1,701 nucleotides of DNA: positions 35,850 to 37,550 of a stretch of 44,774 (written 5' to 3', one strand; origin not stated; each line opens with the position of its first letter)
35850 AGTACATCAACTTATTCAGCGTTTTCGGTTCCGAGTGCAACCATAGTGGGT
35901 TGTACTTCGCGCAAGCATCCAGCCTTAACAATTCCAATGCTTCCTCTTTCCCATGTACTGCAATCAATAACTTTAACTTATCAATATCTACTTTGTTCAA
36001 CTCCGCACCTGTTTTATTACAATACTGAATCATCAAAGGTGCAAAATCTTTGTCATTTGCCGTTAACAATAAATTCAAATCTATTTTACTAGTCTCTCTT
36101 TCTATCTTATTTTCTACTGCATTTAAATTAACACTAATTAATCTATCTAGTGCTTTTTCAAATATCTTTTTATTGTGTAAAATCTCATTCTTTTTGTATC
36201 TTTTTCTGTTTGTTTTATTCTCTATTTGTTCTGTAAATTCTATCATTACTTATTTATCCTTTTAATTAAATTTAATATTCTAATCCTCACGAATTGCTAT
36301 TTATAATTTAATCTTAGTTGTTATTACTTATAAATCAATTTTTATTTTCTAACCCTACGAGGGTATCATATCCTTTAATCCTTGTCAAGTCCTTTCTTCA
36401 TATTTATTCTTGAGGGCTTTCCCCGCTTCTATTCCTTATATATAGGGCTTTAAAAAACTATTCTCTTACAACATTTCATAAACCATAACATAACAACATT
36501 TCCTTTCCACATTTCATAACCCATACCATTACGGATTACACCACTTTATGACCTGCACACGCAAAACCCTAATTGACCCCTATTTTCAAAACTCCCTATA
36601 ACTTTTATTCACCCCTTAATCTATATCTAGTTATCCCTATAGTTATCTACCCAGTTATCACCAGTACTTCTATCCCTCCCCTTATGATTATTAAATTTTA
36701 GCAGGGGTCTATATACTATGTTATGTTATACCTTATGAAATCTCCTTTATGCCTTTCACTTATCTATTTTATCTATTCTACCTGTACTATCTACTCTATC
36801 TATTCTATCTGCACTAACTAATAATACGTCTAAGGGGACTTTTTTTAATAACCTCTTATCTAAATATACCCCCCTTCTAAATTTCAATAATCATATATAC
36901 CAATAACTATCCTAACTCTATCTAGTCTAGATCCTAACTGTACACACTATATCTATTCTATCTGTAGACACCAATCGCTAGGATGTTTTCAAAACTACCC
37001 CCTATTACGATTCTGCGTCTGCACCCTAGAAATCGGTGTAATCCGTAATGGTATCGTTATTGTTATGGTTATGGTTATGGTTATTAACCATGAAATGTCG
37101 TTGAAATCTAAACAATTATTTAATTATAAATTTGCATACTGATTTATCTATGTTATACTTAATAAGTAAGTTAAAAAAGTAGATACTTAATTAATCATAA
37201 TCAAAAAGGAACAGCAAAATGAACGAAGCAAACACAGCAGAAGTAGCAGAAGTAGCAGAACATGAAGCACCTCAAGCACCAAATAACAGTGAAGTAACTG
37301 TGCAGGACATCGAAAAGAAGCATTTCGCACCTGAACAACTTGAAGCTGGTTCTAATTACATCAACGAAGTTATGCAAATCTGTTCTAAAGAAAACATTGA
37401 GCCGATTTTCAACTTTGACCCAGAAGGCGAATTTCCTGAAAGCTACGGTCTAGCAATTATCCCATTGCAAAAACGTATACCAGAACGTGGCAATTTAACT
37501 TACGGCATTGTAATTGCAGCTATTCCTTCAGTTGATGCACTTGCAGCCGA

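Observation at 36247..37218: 970-bp gene-free, G-depleted, repeat-dense hub between the two divergent arms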

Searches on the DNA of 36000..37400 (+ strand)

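Call 7: search_dna_similar(query=window:36247-37218:+, collection=phages, mode=distant, max_rows=30)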
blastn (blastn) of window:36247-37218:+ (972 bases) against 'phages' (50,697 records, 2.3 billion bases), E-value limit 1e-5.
No match.

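Call 24: search_rna_families(source=window, start=36000, end=37400, threshold=evalue, max_evalue=5)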
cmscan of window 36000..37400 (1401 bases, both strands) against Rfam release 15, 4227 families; matches with E-value up to 5: 0.
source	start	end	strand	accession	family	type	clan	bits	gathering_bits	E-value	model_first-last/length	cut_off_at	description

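Call 93: search_dna_similar(query=window:36247-37218:+, collection=plasmids, mode=distant, max_rows=10)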
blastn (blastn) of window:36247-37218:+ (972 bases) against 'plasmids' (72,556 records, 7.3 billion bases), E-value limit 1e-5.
No match.
